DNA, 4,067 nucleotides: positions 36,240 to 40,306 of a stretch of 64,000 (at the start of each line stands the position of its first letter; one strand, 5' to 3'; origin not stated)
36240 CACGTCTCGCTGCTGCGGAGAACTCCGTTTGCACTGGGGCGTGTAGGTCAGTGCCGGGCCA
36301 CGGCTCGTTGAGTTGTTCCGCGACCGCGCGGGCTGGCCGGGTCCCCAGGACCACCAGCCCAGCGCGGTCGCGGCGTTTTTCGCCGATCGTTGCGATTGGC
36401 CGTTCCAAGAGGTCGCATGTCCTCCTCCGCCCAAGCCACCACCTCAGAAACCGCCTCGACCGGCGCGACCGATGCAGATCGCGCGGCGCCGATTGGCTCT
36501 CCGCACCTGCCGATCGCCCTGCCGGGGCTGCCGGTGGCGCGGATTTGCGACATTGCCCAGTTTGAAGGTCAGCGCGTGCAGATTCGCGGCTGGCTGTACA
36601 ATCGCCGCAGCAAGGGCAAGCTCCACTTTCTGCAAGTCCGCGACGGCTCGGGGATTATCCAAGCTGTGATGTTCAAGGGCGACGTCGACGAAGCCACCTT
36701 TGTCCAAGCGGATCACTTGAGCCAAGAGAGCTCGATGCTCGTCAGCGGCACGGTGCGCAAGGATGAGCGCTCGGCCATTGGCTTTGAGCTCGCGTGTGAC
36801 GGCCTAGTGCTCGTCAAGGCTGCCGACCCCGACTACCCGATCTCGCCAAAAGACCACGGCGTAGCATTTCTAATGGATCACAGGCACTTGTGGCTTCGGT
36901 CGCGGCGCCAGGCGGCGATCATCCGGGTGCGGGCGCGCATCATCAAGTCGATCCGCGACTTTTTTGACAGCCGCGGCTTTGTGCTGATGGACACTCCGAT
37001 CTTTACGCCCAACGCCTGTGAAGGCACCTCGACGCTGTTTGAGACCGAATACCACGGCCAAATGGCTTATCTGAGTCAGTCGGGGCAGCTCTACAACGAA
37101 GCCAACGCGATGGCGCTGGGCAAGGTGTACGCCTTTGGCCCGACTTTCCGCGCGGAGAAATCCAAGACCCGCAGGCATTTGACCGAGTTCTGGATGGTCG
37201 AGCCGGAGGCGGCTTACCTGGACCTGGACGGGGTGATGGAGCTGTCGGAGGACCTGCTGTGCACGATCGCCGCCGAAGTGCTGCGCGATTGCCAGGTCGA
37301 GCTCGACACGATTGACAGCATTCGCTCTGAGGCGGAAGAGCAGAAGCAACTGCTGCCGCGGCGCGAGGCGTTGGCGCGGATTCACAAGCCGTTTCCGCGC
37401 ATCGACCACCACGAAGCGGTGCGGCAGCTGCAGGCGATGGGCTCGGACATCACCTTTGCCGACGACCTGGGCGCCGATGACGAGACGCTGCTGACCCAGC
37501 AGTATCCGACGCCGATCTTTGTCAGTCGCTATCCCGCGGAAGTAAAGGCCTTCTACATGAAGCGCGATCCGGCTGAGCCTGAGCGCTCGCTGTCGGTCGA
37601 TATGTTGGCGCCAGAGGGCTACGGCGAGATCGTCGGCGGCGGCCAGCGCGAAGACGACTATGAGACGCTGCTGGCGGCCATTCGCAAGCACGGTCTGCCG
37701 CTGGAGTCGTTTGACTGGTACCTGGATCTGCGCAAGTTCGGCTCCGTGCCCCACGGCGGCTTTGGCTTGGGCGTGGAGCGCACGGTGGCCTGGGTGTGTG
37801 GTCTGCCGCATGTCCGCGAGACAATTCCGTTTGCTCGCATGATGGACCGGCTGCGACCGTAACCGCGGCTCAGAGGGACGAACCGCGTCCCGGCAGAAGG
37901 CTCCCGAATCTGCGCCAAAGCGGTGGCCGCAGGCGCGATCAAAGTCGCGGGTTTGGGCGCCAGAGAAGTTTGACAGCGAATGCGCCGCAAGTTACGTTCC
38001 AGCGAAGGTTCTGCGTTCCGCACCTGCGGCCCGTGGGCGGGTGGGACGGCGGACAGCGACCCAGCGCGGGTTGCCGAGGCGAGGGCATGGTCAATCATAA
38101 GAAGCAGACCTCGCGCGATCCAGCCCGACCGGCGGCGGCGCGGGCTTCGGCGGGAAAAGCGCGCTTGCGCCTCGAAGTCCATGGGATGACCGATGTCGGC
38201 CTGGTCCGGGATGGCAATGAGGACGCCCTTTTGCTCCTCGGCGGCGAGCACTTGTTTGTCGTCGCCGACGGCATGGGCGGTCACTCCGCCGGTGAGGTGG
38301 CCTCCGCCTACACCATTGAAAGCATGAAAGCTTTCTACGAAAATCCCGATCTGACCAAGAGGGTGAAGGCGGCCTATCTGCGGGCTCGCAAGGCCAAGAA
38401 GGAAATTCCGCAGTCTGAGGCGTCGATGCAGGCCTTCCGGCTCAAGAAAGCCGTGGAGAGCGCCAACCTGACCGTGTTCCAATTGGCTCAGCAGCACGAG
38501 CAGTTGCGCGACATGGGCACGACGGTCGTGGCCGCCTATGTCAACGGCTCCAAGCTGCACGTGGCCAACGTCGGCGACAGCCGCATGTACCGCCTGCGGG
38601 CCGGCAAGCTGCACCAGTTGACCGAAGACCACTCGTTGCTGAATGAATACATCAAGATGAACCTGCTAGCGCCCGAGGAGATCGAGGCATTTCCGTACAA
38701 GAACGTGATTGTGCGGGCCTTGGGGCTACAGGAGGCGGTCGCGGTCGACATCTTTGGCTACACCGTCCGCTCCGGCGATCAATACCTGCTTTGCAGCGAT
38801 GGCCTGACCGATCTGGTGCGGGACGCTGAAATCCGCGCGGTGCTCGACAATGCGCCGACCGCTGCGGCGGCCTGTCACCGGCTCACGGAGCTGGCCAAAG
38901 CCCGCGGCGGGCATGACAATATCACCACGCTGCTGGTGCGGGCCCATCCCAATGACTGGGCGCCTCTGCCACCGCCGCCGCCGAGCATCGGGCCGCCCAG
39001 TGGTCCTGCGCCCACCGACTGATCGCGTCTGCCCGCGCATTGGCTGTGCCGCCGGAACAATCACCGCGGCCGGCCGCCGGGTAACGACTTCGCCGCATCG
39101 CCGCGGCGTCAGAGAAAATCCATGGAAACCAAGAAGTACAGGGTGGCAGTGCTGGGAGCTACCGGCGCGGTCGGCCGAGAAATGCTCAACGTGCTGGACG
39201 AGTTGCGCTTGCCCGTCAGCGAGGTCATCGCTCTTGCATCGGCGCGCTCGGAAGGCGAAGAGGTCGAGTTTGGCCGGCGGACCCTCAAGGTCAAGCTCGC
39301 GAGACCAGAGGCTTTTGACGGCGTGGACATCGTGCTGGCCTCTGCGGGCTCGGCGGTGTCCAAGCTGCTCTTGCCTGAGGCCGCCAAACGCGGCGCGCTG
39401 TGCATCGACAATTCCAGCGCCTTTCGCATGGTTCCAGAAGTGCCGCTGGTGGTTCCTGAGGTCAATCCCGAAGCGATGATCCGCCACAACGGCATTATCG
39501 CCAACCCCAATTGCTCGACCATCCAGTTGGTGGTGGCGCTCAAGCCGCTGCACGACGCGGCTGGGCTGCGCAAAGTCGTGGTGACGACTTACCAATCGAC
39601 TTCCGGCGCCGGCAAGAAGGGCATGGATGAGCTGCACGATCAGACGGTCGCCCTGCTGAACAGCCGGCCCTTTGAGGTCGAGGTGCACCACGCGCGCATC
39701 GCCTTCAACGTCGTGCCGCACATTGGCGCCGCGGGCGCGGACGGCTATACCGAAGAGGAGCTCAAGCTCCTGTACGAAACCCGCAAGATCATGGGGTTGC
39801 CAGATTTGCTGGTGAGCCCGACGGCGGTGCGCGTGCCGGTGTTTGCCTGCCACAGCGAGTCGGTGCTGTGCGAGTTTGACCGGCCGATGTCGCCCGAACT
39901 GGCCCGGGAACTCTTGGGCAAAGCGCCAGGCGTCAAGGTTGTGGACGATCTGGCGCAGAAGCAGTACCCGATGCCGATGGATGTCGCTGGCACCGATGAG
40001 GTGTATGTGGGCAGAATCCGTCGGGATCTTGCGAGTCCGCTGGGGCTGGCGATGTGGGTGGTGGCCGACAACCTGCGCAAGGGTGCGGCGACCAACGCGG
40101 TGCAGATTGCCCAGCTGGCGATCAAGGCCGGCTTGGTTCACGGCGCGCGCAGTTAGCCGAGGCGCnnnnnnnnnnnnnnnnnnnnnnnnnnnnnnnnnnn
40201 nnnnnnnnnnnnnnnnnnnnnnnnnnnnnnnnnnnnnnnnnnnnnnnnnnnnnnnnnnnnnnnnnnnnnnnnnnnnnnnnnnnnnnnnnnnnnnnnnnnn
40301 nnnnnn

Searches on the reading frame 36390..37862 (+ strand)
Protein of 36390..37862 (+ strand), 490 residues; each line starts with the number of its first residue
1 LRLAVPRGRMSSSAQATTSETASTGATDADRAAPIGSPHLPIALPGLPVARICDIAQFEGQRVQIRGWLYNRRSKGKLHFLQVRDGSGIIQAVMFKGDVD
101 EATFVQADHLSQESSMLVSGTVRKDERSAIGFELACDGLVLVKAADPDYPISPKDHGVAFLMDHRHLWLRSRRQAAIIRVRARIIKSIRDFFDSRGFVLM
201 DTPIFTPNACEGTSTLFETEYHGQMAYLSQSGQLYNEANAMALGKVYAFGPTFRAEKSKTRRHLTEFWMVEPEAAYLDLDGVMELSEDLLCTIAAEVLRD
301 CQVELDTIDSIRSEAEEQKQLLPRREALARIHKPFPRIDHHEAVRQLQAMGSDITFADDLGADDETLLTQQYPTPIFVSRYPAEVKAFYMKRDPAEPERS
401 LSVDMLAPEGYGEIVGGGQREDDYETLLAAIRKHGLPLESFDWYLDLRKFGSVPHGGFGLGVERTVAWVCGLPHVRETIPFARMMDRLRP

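Call 9: search_protein_families(library=ncbifam, proteins=[window:36390-37862:+], max_evalue=0.001)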
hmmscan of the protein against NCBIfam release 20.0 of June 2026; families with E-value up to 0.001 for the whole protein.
window:36390-37862:+ (490 aa): 17 families
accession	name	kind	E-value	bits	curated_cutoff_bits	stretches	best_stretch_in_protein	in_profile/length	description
NF003037.0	PRK03932.1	equivalog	6.4e-156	519.8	414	1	56-489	12-450/451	asparagine--tRNA ligase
TIGR00457.1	asnS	equivalog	1e-135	453.1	342.6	1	54-488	10-453/455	asparagine--tRNA ligase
NF003483.0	PRK05159.1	equivalog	3.4e-98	329.4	353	1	57-490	13-438/438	aspartate--tRNA(Asn) ligase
TIGR00458.1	aspS_nondisc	equivalog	2.6e-84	283.7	368.4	1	57-490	9-428/428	aspartate--tRNA(Asn) ligase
NF005052.0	PRK06462.1-1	equivalog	1.7e-59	201.7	368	1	163-483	34-345/353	asparagine synthetase A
NF005054.0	PRK06462.1-4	equivalog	1.9e-42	145.5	309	1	167-484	14-311/318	asparagine synthetase A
NF001750.0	PRK00476.1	equivalog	1.2e-36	126.2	443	2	59-299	17-267/590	aspartate--tRNA ligase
TIGR00459.1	aspS_bact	equivalog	4.4e-35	121.1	373.85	2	60-299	16-262/586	aspartate--tRNA ligase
TIGR00499.1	lysS_bact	equivalog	7.1e-31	107.4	427.6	2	61-362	54-338/496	lysine--tRNA ligase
NF001756.1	PRK00484.1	subfamily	8.8e-31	107.1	468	1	59-484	50-485/488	lysine--tRNA ligase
NF009460.0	PRK12820.1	equivalog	4.2e-26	91.3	1379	2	162-292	157-289/723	bifunctional aspartyl-tRNA synthetase/aspartyl/glutamyl-tRNA amidotransferase subunit C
NF002821.0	PRK02983.1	equivalog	2.4e-17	62.3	742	1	55-356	654-942/1102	bifunctional lysylphosphatidylglycerol synthetase/lysine--tRNA ligase LysX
NF005053.0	PRK06462.1-3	equivalog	1.1e-15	57.9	322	1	227-478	20-261/274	asparagine synthetase A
NF009101.0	PRK12445.1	subfamily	1.3e-15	56.9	1026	1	63-484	68-501/505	lysine--tRNA ligase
TIGR00462.1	genX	equivalog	8.5e-13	48.4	286.9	1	179-479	2-302/304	EF-P lysine aminoacylase EpmA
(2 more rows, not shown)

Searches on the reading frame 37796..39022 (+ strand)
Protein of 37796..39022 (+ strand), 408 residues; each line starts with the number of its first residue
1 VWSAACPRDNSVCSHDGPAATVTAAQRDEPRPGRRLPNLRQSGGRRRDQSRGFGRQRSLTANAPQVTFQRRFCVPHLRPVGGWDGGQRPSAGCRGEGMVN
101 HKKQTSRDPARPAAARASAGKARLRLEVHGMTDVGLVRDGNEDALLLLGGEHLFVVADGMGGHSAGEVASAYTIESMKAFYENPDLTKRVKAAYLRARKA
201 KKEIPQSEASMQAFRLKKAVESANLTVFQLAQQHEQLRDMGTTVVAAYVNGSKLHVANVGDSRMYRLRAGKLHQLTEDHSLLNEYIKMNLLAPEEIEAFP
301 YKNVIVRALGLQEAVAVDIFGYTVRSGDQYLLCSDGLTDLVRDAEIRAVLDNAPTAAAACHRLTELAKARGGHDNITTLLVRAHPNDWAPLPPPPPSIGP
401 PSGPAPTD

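Call 9: search_protein_families(library=ncbifam, proteins=[window:37796-39022:+], max_evalue=0.001)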
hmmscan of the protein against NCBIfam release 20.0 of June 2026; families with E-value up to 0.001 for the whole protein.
window:37796-39022:+ (408 aa): 2 families
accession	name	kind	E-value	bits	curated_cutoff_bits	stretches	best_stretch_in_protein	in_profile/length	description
NF033484.1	Stp1_PP2C_phos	equivalog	5.8e-72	242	230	1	131-381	1-231/232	Stp1/IreP family PP2C-type Ser/Thr phosphatase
NF011149.0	PRK14559.1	equivalog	3.4e-34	118.6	374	1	126-383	372-631/642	serine/threonine phosphatase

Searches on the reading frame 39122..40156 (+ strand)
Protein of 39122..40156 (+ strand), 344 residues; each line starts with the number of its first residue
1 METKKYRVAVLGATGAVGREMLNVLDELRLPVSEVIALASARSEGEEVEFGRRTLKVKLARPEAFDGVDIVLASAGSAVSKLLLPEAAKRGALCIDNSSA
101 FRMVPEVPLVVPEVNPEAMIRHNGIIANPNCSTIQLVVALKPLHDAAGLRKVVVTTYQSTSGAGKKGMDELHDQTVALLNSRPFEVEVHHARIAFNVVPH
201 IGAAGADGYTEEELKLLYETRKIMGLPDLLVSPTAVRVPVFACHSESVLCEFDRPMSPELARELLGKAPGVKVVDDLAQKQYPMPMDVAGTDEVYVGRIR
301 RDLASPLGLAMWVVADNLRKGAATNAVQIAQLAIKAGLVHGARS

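Call 30: search_protein_families(library=ncbifam, proteins=[window:39122-40156:+], max_evalue=0.1)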
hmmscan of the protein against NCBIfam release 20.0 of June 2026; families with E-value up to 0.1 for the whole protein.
window:39122-40156:+ (344 aa): 18 families
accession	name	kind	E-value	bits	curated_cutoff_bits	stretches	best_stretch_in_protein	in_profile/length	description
NF011456.0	PRK14874.1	equivalog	3.7e-140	466.8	223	1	3-336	2-343/346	aspartate-semialdehyde dehydrogenase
TIGR01296.1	asd_B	equivalog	1.8e-133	444.9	324.2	1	7-335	1-338/339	aspartate-semialdehyde dehydrogenase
NF005229.0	PRK06728.1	equivalog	6.2e-89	298.2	628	1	1-338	1-346/347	aspartate-semialdehyde dehydrogenase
NF004224.0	PRK05671.1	equivalog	2.3e-72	244.3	284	1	5-336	4-334/336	aspartate-semialdehyde dehydrogenase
NF005957.0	PRK08040.1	equivalog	3.4e-68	230.6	273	1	6-335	5-332/336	aspartate-semialdehyde dehydrogenase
NF006416.0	PRK08664.1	subfamily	1.6e-46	159.1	232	2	4-171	2-189/350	aspartate-semialdehyde dehydrogenase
TIGR00978.1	asd_EA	equivalog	2.5e-42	145.2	301.2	2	7-171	2-187/342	aspartate-semialdehyde dehydrogenase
NF005144.0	PRK06598.1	subfamily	1.7e-24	86.7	198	2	176-324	205-358/369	aspartate-semialdehyde dehydrogenase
TIGR01850.1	argC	equivalog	2.7e-22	79.4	233.6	2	7-189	2-208/345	N-acetyl-gamma-glutamyl-phosphate reductase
NF005368.0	PRK06901.1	equivalog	4.9e-20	72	437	1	18-335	16-320/323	oxidoreductase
TIGR01745.1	asd_gamma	equivalog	3.8e-18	65.6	402.9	2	178-325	206-357/366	aspartate-semialdehyde dehydrogenase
TIGR01851.1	argC_other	equivalog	6.5e-07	29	229.85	1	84-177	66-164/310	N-acetyl-gamma-glutamyl-phosphate reductase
TIGR01532.1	E4PD_g-proteo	equivalog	0.0024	17.2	530.55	1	109-161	130-182/325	erythrose-4-phosphate dehydrogenase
TIGR01534.1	GAPDH-I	equivalog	0.012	14.9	367.2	1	103-162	126-186/330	type I glyceraldehyde-3-phosphate dehydrogenase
TIGR04058.1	AcACP_reductase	equivalog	0.013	14.9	449.7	0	2-96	152-244/339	long-chain acyl-[acyl-carrier-protein] reductase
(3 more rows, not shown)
